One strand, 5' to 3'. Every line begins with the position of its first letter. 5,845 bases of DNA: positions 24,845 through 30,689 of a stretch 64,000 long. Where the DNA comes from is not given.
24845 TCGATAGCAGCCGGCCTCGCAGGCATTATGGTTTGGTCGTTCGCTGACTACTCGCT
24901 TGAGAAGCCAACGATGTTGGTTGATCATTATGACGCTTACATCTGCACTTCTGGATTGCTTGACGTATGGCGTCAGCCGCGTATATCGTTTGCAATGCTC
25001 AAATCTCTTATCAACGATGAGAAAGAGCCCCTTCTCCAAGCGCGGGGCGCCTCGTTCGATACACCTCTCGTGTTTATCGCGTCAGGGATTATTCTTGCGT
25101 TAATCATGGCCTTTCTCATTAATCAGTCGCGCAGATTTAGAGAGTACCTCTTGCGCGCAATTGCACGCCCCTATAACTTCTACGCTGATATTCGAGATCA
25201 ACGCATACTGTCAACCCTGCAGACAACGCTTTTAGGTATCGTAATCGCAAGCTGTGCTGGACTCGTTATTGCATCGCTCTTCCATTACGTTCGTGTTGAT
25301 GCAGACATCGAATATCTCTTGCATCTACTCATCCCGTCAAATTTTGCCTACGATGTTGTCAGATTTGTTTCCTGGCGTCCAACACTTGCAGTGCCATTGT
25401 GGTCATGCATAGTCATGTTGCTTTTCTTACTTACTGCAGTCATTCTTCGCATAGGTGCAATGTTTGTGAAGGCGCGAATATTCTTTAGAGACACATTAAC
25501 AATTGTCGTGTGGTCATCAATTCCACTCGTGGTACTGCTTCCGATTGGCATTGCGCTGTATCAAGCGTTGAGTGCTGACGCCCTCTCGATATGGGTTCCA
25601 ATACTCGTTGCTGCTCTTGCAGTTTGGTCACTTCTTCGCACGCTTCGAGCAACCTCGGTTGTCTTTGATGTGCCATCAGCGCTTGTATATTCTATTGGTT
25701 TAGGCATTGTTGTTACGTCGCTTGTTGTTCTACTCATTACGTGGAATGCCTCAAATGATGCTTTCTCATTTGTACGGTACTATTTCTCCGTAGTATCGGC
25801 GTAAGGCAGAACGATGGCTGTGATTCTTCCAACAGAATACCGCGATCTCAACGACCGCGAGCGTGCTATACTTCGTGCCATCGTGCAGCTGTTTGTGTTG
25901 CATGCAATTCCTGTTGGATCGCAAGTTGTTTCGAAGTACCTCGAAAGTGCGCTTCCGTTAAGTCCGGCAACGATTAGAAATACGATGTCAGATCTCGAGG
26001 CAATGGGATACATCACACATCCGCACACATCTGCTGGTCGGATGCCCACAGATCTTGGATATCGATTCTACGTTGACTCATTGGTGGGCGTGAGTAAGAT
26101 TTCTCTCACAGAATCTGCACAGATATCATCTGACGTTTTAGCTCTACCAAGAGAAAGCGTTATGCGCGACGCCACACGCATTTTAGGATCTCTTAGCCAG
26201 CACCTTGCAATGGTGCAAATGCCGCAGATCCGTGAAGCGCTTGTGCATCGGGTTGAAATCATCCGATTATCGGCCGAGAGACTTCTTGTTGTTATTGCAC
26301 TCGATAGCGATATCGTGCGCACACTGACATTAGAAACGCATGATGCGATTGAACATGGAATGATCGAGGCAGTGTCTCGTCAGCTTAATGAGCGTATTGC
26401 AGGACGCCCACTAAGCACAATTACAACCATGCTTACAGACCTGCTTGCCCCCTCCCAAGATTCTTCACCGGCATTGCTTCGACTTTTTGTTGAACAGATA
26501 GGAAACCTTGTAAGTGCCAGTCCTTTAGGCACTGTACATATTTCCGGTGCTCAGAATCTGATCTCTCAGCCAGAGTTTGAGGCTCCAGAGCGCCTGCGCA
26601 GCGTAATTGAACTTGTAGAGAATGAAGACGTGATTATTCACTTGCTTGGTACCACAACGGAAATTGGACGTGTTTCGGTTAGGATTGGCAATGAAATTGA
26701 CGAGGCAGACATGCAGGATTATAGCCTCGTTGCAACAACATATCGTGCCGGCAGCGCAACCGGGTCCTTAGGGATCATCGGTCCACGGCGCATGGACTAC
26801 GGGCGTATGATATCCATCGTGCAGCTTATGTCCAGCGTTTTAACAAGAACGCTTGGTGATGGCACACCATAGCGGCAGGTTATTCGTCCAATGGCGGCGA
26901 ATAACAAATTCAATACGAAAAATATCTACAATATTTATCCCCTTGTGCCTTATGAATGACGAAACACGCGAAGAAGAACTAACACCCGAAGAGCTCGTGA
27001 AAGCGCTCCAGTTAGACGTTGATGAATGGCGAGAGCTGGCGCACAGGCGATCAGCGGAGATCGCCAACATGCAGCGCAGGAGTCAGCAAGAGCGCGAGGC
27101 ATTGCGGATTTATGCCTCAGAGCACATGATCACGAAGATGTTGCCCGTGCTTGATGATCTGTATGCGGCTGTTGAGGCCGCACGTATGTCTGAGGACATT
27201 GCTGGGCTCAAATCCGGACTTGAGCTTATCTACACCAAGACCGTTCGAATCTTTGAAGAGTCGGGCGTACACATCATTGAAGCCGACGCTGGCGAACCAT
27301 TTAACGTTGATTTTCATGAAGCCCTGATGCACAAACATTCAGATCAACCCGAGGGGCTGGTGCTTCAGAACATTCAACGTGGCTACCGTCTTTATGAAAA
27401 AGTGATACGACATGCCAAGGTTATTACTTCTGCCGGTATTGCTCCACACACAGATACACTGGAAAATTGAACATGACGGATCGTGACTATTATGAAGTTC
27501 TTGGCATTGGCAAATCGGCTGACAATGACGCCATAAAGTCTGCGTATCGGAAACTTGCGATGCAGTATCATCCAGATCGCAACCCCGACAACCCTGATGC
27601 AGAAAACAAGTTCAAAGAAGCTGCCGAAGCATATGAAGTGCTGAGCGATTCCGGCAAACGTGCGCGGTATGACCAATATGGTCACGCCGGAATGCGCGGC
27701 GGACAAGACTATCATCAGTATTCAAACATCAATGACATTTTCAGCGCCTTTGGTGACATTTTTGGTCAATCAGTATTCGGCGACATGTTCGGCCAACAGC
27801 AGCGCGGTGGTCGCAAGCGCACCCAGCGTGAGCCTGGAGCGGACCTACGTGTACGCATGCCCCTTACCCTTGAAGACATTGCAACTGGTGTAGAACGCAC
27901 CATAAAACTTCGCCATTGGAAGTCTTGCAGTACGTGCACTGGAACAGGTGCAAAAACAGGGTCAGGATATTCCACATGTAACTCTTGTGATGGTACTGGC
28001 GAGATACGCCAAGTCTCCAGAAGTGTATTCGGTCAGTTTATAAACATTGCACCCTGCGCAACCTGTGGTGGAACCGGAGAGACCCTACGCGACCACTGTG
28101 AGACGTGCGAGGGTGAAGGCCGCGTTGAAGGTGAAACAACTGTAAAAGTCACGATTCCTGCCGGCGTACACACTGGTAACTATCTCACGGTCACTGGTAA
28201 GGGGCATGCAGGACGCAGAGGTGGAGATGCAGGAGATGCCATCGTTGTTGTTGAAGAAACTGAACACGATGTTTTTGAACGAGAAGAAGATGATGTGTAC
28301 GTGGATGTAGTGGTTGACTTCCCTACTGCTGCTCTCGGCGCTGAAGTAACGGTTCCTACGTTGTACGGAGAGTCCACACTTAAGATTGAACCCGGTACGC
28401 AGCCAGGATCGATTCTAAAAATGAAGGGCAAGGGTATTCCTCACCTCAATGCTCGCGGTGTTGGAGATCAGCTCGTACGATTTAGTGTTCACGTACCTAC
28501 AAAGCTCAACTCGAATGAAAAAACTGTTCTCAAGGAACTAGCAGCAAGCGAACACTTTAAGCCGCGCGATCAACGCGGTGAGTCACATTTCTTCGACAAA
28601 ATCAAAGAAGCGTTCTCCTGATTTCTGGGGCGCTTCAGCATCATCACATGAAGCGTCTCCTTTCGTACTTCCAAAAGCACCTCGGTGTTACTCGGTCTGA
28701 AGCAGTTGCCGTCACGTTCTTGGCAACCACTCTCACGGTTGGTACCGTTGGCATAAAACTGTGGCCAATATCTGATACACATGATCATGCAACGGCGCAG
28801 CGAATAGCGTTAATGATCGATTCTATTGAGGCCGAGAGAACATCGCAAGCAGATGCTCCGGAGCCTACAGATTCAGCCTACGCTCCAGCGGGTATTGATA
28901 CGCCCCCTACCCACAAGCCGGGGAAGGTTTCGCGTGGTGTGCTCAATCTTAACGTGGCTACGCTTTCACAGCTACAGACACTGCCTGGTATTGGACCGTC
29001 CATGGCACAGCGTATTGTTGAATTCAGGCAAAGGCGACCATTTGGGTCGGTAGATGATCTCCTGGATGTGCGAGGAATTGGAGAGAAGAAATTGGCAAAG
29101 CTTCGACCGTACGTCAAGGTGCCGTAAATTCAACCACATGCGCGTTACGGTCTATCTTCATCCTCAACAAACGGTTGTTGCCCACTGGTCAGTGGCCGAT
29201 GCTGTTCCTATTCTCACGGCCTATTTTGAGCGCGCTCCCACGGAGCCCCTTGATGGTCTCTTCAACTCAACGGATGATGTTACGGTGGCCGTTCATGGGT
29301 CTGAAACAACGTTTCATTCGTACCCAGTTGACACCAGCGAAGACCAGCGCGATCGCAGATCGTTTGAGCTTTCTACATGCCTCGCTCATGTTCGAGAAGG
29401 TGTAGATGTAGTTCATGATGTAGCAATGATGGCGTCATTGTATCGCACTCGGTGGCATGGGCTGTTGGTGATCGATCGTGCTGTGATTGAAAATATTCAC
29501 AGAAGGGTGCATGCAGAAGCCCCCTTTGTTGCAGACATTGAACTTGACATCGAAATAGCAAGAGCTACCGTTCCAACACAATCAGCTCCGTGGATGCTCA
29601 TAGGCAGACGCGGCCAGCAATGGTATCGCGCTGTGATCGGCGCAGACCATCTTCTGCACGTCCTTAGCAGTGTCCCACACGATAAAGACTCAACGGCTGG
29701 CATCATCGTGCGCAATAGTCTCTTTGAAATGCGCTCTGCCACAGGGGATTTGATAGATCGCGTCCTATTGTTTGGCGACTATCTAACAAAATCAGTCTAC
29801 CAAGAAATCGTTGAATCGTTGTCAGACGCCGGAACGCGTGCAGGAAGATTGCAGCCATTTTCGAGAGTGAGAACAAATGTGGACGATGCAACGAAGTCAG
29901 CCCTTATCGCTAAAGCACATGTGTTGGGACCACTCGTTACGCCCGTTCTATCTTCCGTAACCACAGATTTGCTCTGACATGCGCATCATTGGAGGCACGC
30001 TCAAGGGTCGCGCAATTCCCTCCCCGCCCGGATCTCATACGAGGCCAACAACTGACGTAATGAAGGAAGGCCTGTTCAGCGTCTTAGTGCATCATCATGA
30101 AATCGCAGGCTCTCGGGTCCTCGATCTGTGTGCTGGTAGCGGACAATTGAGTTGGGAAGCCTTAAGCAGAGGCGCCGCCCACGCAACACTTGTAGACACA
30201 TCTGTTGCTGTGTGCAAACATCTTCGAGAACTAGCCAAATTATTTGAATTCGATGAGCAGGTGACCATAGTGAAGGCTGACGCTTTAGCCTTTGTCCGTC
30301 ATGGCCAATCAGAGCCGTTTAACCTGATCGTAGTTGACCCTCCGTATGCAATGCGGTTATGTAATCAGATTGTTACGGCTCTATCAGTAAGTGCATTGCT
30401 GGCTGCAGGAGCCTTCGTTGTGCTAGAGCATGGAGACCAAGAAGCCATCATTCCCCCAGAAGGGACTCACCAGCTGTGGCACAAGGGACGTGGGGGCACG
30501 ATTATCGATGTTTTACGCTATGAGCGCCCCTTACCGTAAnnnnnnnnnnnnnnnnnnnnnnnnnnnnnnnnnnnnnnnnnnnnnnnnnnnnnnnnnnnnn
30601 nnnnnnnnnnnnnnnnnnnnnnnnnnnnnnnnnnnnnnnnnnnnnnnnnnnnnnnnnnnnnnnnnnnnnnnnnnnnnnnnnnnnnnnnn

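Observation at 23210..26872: Secreted GH2-like domain fused to a 6-TM Yip1-like membrane domain, 9 bp upstream of hrcA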

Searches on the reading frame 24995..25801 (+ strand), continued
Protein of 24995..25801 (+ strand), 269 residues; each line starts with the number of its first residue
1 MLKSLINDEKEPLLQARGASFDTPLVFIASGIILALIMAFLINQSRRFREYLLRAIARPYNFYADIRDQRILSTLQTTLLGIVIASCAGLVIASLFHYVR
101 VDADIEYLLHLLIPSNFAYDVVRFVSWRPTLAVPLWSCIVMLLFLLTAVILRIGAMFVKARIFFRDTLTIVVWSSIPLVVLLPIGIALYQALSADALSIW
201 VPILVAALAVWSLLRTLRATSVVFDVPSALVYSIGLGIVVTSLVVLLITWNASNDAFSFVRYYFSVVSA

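Call 49: search_solved_structures(query=A2, max_evalue=10)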
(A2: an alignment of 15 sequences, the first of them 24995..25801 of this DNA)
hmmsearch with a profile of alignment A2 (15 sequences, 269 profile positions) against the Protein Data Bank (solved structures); distinct sequences matched with E-value up to 10: 7.
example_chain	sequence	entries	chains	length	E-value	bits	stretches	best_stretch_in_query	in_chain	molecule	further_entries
7o37_b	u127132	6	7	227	0.41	13.4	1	140-206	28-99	Cytochrome c oxidase subunit 2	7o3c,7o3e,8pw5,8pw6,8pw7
5j4z_BO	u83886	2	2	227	0.5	13.1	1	139-194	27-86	Cytochrome c oxidase subunit 2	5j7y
9w2z_B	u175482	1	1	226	0.63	12.8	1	139-194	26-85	Cytochrome c oxidase subunit 2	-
1occ_B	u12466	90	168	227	0.63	12.8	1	139-194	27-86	CYTOCHROME C OXIDASE | Cytochrome c oxidase polypeptide II | Cytochrome c oxidase subunit 2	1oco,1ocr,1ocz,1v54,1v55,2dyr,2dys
8ugi_4B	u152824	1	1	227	0.72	12.6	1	139-194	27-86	Cytochrome c oxidase subunit 2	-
8zo8_C2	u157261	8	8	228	0.73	12.6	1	139-194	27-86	Cytochrome c oxidase subunit 2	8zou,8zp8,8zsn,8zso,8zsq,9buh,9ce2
8ugh_4B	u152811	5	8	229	0.73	12.6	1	139-194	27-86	Cytochrome c oxidase subunit 2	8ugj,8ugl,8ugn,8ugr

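Call 73: find_homologous_proteins(query=P0150, max_evalue=1e-20)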
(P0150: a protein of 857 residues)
Query P0150 (857 aa): 25 proteins with E <= 1e-20 among 8000 candidates.
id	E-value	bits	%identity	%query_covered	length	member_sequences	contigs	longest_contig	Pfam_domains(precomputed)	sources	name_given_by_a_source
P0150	0.0e+0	1891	100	100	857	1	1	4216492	PF02836.24,PF00703.28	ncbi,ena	-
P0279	7.7e-177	608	38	97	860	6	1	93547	PF02837.25,PF02836.24,PF00703.28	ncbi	ncbi:MAG: sugar-binding domain-containing protein [Bacteroidota bacterium]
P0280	1.4e-176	607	38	98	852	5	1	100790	PF00703.28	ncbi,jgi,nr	ncbi:MAG: hypothetical protein CVV23_03170 [Ignavibacteriae bacterium HGW-Ignavibacteriae-2]|jgi:bet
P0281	5.3e-174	599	37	100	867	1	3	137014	PF02836.24,PF00703.28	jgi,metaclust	jgi:beta-galactosidase|metaclust:\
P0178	5.4e-168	579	37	98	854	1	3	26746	PF00703.28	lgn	-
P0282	7.7e-166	572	35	100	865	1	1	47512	PF02836.24,PF00703.28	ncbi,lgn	-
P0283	2.6e-165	570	36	100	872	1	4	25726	PF02836.24,PF00703.28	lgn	-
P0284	1.2e-163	564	35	100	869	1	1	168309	PF02836.24,PF00703.28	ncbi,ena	-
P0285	4.0e-163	563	35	99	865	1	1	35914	PF02837.25,PF02836.24,PF00703.28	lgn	-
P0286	6.1e-163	562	35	100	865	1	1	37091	PF00703.28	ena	-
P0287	2.3e-162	560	37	97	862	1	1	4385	PF02837.25,PF02836.24,PF00703.28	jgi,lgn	-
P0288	2.5e-162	560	36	100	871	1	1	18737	PF00703.28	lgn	-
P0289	3.1e-162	560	35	98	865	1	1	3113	PF02837.25,PF02836.24,PF00703.28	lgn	-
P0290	9.5e-162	558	36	98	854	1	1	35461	PF00703.28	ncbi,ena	-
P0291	1.0e-161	558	35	100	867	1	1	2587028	PF02836.24,PF00703.28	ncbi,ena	-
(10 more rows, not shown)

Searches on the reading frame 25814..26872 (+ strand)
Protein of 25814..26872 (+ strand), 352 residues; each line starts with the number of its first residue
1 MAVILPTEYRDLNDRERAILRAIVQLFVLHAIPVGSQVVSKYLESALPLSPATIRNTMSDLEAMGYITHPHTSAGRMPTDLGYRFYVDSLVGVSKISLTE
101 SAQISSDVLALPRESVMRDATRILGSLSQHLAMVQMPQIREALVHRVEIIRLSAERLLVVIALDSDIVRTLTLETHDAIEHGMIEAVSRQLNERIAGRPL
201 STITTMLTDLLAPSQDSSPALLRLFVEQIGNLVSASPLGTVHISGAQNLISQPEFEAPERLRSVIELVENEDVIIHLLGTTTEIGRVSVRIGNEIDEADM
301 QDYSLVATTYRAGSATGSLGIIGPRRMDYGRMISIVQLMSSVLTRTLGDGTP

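Call 3: search_protein_families(library=pfam, proteins=[window:25814-26872:+], max_evalue=1)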
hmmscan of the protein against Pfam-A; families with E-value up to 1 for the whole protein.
window:25814-26872:+ (352 aa): 5 families
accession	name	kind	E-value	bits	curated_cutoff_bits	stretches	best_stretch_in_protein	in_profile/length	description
PF01628.27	HrcA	-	1.4e-51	176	22.2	1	114-333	1-215/215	HrcA protein C terminal domain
PF03444.21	HrcA_DNA-bdg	-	0.00062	19.8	21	1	12-84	2-71/79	Winged helix-turn-helix transcription repressor, HrcA DNA-binding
PF13601.12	HTH_34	-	0.019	15.6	27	1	24-79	1-56/80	Winged helix DNA-binding domain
PF03965.22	Penicillinase_R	-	0.14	13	22.6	0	32-70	16-54/115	Penicillinase repressor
PF08389.18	Xpo1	-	0.23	12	22.7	1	158-246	39-126/147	Exportin 1-like protein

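Call 4: search_protein_families(library=ncbifam, proteins=[window:25814-26872:+], max_evalue=1)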
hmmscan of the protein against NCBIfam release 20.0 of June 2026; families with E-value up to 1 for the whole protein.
window:25814-26872:+ (352 aa): 3 families
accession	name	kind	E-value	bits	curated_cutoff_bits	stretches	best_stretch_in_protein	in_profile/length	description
TIGR00331.1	hrcA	equivalog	9.7e-85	285.1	197.2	1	13-346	1-337/338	heat-inducible transcriptional repressor HrcA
NF003033.0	PRK03911.1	equivalog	2.3e-10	40.6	248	1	15-97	6-87/264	HrcA family transcriptional regulator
TIGR01057.1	topA_arch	equivalog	0.17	10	458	1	44-91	285-332/618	DNA topoisomerase I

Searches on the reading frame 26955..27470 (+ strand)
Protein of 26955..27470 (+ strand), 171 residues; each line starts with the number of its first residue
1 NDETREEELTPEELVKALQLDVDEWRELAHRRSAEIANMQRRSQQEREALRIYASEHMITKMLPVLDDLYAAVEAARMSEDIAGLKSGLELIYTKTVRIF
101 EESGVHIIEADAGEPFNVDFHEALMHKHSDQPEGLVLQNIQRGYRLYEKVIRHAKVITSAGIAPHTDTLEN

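Call 3: search_protein_families(library=pfam, proteins=[window:26955-27470:+], max_evalue=1)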
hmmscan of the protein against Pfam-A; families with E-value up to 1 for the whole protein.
window:26955-27470:+ (171 aa): 2 families
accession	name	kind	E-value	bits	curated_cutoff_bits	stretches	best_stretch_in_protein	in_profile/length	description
PF01025.24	GrpE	-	3.4e-36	124.8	25.8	1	3-159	8-164/165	GrpE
PF23160.2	Spectrin_1st_PEPL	-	0.019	15.9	27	1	10-38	44-72/93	Periplakin spectrin-like repeat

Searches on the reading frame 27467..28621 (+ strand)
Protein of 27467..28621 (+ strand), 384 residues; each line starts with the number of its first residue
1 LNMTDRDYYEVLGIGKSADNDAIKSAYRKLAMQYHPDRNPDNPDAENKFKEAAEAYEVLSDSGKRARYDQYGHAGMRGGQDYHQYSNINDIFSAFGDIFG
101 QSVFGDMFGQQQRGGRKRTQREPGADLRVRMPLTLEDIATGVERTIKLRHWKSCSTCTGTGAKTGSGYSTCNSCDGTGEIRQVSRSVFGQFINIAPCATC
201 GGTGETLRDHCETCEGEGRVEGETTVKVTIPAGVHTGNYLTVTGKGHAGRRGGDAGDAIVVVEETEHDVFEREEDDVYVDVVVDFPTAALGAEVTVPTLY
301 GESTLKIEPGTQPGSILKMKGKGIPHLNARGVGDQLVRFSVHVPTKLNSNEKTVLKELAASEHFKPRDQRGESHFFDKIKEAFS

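Call 3: search_protein_families(library=pfam, proteins=[window:27467-28621:+], max_evalue=1)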
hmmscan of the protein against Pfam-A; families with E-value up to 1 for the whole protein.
window:27467-28621:+ (384 aa): 4 families
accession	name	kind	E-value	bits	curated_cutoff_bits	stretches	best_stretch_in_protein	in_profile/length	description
PF01556.23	DnaJ_C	-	6.6e-46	156.5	26.6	1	127-344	1-152/152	DnaJ C terminal domain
PF00226.36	DnaJ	-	2.7e-27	95.1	27.8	1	7-69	1-63/63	DnaJ domain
PF00684.25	DnaJ_CXXCXGXG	-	4.1e-14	53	32.7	1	154-218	1-65/65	DnaJ central domain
PF01318.25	Bromo_coat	-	0.24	12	27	1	109-158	6-55/189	Bromovirus coat protein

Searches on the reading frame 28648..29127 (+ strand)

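Call 27: search_protein_families(library=pfam, proteins=[window:28648-29127:+], max_evalue=0.001)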
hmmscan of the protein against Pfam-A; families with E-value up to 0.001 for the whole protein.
window:28648-29127:+ (159 aa): 9 families
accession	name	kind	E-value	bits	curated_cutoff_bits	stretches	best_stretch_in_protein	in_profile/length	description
PF12836.13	HHH_3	-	2.8e-19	69.4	27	1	98-156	5-64/65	Helix-hairpin-helix motif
PF00633.29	HHH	-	7.8e-13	48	24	1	100-126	4-30/30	Helix-hairpin-helix motif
PF14520.12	HHH_5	-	8.1e-07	29.9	27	0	104-126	32-54/57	Helix-hairpin-helix domain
PF03934.19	T2SSK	-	6.1e-06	26.9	24.2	1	99-146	1-49/63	Type II secretion system (T2SS), protein K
PF14716.13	HHH_8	-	6.4e-06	26.9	30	0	101-126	42-67/73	Helix-hairpin-helix domain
PF12826.13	HHH_2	-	2e-05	25.1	27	0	100-127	28-55/64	Helix-hairpin-helix motif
PF06514.17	PsbU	-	4.1e-05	24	24.5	1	98-155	14-68/93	Photosystem II 12 kDa extrinsic protein (PsbU)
PF21176.3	RecR_HhH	-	9.9e-05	22.5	27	0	108-123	7-22/45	RecR, helix-hairpin-helix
PF04919.18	DUF655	-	0.00053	20.4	22.2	1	106-139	115-148/181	Protein of unknown function (DUF655)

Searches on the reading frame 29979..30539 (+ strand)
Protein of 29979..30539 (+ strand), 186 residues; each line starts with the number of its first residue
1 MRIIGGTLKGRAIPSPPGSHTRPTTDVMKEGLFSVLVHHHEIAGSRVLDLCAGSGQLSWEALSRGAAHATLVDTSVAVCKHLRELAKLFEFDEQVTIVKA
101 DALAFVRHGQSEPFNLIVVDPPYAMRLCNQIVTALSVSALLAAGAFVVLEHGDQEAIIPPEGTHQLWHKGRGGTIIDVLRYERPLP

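Call 70: search_protein_families(library=pfam, proteins=[window:29979-30539:+], max_evalue=0.00001)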
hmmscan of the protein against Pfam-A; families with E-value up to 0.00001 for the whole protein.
window:29979-30539:+ (186 aa): 4 families
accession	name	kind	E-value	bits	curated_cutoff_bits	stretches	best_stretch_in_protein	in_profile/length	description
PF03602.21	Cons_hypoth95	-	7.6e-43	146.7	24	1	1-175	1-177/182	Conserved hypothetical protein 95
PF05175.20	MTS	-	1.1e-06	28.9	23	1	31-127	22-112/170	Methyltransferase small domain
PF13847.12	Methyltransf_31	-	2.7e-06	27.6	27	1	44-152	4-112/145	Methyltransferase domain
PF13649.12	Methyltransf_25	-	4.3e-06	27.8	27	1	47-119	1-70/97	Methyltransferase domain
